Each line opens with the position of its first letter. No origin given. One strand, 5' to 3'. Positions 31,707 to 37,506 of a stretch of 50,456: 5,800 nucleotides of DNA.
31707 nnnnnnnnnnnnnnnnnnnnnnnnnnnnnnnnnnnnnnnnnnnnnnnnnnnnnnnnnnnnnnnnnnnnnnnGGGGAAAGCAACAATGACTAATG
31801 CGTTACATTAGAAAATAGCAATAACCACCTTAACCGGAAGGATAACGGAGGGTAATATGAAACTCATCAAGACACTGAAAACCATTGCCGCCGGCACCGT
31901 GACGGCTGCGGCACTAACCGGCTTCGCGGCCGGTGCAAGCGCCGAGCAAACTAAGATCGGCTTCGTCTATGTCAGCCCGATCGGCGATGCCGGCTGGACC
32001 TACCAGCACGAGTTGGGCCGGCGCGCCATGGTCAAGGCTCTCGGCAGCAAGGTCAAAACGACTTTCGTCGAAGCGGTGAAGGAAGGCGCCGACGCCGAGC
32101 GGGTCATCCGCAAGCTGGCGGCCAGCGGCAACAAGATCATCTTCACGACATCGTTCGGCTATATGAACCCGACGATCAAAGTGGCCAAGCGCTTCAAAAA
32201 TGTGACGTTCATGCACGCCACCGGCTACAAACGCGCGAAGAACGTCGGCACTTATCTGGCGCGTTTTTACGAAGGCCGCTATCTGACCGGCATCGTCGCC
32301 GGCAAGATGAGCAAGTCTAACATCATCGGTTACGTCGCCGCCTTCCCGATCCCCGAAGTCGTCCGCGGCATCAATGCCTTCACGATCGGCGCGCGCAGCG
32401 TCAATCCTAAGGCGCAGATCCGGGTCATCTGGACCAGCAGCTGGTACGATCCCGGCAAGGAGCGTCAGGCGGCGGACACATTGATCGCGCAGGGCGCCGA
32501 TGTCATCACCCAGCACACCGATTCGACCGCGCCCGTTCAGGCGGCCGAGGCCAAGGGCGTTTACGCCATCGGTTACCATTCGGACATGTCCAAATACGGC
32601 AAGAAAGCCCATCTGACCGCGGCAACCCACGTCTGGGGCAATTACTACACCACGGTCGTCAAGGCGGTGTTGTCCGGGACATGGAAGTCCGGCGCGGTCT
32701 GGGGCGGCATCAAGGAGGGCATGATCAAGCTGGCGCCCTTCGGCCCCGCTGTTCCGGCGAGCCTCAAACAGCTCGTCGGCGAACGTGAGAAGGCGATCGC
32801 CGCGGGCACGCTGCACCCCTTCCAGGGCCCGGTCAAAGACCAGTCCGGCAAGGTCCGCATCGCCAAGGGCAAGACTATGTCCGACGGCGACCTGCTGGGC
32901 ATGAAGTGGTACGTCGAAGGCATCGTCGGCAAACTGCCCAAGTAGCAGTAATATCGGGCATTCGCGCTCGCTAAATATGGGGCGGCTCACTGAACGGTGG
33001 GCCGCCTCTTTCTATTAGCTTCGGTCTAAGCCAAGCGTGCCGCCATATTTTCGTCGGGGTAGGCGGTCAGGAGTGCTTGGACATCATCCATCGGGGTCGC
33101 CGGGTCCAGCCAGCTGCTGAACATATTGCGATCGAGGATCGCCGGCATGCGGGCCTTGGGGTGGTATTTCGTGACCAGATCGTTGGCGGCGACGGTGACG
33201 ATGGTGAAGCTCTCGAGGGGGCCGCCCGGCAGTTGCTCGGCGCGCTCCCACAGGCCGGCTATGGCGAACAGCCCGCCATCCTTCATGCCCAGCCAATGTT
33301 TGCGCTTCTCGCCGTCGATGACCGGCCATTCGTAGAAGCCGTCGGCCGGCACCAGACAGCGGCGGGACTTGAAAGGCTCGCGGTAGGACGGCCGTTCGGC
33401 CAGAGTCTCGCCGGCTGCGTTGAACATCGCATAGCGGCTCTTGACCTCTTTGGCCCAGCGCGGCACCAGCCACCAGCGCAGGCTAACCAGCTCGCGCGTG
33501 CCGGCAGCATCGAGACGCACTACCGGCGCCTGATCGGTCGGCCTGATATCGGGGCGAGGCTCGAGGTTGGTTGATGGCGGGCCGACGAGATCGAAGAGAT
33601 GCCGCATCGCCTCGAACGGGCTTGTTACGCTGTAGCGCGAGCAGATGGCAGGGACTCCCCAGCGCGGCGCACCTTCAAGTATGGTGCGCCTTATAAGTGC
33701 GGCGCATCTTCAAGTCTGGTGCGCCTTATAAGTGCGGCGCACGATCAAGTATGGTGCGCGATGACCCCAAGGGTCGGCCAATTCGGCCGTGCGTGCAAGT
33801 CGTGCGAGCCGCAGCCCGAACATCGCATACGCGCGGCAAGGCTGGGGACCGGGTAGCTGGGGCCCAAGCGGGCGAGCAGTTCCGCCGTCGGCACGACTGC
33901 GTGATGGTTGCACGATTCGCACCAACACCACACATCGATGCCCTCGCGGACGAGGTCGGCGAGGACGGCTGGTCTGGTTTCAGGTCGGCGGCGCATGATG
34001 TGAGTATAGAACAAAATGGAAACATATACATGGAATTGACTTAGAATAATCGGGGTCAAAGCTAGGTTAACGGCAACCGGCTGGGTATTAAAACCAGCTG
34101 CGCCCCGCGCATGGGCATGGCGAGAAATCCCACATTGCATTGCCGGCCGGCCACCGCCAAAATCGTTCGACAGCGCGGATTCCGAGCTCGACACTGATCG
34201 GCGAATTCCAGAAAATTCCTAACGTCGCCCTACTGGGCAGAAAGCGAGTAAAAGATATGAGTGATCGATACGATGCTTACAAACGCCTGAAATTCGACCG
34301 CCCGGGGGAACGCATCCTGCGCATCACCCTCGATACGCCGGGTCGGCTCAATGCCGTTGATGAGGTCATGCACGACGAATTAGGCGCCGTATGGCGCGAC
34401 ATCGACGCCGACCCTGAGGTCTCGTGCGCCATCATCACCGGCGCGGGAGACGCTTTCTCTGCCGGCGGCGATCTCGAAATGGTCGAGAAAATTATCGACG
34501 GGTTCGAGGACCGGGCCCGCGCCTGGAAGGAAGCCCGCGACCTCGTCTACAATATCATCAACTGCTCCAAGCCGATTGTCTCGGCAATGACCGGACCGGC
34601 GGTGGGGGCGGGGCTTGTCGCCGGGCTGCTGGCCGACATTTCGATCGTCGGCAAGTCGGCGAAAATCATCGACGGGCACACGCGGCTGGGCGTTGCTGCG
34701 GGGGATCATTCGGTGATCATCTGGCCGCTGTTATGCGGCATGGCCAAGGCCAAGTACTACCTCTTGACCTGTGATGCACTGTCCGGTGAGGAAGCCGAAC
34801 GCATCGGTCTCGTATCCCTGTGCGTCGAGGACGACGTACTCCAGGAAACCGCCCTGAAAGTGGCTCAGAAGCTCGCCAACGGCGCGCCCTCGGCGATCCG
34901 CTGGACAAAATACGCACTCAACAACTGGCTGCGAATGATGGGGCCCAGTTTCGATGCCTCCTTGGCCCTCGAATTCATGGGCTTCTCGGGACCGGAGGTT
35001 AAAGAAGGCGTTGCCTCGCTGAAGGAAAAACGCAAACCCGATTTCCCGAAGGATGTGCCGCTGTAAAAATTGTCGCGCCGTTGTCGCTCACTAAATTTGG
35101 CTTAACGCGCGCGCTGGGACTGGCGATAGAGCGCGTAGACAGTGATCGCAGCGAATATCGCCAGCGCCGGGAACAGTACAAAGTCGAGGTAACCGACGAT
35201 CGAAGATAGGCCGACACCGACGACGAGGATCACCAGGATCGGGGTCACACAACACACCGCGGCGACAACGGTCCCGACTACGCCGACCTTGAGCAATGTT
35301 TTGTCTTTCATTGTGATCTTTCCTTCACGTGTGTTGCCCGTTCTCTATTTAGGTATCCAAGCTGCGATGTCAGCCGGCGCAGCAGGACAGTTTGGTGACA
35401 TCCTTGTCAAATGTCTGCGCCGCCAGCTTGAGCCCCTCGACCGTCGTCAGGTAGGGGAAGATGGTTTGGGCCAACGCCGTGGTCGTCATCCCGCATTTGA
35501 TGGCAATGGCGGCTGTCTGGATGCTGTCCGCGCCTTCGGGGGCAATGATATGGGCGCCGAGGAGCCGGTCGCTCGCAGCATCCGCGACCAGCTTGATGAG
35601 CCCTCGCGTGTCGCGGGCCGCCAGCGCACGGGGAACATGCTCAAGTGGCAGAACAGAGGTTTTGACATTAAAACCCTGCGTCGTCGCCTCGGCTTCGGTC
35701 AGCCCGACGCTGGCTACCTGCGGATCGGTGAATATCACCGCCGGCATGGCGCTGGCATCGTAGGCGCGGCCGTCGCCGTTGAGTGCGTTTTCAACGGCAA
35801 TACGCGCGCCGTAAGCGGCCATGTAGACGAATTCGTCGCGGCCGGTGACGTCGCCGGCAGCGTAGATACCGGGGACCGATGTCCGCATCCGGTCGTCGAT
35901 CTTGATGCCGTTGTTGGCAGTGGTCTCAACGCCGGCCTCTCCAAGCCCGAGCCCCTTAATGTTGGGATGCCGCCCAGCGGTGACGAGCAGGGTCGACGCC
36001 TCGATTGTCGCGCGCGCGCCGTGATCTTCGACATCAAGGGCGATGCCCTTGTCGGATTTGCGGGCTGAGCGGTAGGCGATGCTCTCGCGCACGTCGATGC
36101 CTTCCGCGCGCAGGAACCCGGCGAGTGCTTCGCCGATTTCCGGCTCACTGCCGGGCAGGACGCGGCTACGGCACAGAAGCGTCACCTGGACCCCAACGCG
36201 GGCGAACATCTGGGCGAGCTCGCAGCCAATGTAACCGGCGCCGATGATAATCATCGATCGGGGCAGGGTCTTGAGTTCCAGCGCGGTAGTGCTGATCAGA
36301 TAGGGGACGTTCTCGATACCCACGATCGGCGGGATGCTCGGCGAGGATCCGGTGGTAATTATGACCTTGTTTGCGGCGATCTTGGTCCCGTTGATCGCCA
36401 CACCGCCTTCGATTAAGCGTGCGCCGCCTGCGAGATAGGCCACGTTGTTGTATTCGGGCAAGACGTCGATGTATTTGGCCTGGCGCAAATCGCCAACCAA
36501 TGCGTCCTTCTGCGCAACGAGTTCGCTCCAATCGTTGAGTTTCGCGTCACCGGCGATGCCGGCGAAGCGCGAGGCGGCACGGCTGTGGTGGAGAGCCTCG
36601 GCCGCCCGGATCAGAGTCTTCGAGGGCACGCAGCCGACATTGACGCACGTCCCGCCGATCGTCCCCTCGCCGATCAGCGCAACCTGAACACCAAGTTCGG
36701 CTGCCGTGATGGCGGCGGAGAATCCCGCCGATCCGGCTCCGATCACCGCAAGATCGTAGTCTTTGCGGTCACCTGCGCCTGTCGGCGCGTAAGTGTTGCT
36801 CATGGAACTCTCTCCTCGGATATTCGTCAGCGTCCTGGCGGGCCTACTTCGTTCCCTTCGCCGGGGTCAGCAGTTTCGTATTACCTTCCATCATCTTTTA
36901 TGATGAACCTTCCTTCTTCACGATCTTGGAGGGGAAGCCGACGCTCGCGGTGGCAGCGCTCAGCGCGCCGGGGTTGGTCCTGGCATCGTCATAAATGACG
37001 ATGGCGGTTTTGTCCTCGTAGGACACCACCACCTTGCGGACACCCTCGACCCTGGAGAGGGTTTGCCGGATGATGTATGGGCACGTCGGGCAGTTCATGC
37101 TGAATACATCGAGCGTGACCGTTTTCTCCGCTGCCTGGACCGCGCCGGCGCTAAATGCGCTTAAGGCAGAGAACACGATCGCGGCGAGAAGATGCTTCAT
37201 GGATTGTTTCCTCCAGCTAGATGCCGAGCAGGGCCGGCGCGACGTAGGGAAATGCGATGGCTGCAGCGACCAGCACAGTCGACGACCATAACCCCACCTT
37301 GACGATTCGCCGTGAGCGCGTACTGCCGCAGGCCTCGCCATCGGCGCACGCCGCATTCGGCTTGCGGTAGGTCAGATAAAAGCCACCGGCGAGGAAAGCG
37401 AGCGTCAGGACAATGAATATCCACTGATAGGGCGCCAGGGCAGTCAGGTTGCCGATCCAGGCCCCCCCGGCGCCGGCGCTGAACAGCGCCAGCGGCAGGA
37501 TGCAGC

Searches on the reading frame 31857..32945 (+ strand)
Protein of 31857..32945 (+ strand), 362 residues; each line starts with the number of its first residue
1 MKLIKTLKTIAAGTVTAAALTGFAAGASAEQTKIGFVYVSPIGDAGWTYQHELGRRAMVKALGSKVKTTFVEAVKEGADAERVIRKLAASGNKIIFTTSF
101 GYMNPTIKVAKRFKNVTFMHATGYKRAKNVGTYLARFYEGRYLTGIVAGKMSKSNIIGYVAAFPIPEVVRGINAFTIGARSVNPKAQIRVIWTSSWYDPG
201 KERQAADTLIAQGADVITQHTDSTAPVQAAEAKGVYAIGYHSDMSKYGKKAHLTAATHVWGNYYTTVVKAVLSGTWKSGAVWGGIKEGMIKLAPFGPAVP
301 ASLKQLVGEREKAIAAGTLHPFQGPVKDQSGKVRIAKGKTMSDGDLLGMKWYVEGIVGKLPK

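Call 20: search_protein_families(library=pfam, proteins=[window:31857-32945:+])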
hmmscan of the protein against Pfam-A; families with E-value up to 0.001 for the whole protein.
window:31857-32945:+ (362 aa): 2 families
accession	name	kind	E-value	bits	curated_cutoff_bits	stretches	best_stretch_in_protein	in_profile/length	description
PF02608.20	Bmp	-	6.3e-61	206.4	24.1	1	32-314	2-291/301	ABC transporter substrate-binding protein PnrA-like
PF13407.12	Peripla_BP_4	-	4.1e-05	23.7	35.1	1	178-262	19-108/258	Periplasmic binding protein domain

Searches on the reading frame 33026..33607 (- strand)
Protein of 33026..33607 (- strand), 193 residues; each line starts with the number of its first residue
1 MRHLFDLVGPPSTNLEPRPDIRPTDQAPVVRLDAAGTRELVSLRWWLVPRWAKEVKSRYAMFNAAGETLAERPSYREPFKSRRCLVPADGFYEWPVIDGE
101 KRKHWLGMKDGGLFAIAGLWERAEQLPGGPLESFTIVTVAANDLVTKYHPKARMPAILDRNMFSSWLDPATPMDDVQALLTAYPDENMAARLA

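Call 20: search_protein_families(library=pfam, proteins=[window:33026-33607:-])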
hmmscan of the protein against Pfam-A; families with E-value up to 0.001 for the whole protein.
window:33026-33607:- (193 aa): 1 family
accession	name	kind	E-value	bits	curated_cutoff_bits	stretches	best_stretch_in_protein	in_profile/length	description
PF02586.19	SRAP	-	1.3e-50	172.3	27.1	1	12-190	26-204/214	SOS response associated peptidase (SRAP)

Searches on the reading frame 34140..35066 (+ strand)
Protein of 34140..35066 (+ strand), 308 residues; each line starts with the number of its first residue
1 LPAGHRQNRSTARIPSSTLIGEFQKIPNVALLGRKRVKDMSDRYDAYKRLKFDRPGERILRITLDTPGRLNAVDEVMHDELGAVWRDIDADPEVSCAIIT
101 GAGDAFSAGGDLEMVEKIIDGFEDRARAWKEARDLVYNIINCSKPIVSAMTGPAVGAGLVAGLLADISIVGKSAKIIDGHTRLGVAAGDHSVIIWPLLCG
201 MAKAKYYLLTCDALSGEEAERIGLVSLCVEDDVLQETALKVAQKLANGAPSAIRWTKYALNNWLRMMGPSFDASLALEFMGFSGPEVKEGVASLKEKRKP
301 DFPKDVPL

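Call 58: search_protein_families(library=pfam, proteins=[window:34140-35066:+], max_evalue=0.00001)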
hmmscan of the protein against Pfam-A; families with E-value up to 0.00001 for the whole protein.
window:34140-35066:+ (308 aa): 2 families
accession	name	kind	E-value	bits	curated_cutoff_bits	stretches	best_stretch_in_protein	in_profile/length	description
PF00378.25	ECH_1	-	6.8e-47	160.4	27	1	57-303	4-249/251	Enoyl-CoA hydratase/isomerase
PF16113.10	ECH_2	-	9e-22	78.4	27.2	1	61-244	3-187/335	Enoyl-CoA hydratase/isomerase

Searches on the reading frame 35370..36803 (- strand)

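Call 58: search_protein_families(library=pfam, proteins=[window:35370-36803:-], max_evalue=0.00001)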
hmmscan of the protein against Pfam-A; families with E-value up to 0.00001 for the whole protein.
window:35370-36803:- (477 aa): 9 families
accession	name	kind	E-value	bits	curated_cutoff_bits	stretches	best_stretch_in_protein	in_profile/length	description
PF07992.20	Pyr_redox_2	-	2.2e-62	211.6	26.1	1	16-330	1-288/291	Pyridine nucleotide-disulphide oxidoreductase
PF02852.28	Pyr_redox_dim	-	4.6e-32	110.9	25.3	1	353-461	1-109/110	Pyridine nucleotide-disulphide oxidoreductase, dimerisation domain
PF00070.33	Pyr_redox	-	5e-16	59.4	22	1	184-253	2-72/82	Pyridine nucleotide-disulphide oxidoreductase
PF01134.28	GIDA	-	1.4e-13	51.1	22.1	1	17-153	1-150/391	Glucose inhibited division protein A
PF13738.12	Pyr_redox_3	-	4.6e-12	46.2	30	1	138-317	119-305/305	Pyridine nucleotide-disulphide oxidoreductase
PF03486.20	HI0933_like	-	1.4e-06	28.3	50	0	17-48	2-33/244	HI0933-like protein Rossmann domain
PF01266.30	DAO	-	1.5e-06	28.4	27.9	0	17-96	1-75/353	FAD dependent oxidoreductase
PF12831.13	FAD_oxidored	-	2.2e-06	27.7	27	1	17-63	1-48/416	FAD dependent oxidoreductase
PF00890.30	FAD_binding_2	-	4.8e-06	26.5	20.4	0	17-48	1-32/414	FAD binding domain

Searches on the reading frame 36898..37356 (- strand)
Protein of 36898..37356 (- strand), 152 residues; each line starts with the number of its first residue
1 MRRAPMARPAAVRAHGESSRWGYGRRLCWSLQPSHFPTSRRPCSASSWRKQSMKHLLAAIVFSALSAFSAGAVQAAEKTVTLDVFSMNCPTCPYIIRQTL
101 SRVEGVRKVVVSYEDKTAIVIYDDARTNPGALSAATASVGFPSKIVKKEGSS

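Call 58: search_protein_families(library=pfam, proteins=[window:36898-37356:-], max_evalue=0.00001)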
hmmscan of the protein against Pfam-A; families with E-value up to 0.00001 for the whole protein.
window:36898-37356:- (152 aa): 1 family
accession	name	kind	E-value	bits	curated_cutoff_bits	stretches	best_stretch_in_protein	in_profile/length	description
PF00403.32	HMA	-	8.3e-10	39.3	24.8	1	81-141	1-61/62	Heavy-metal-associated domain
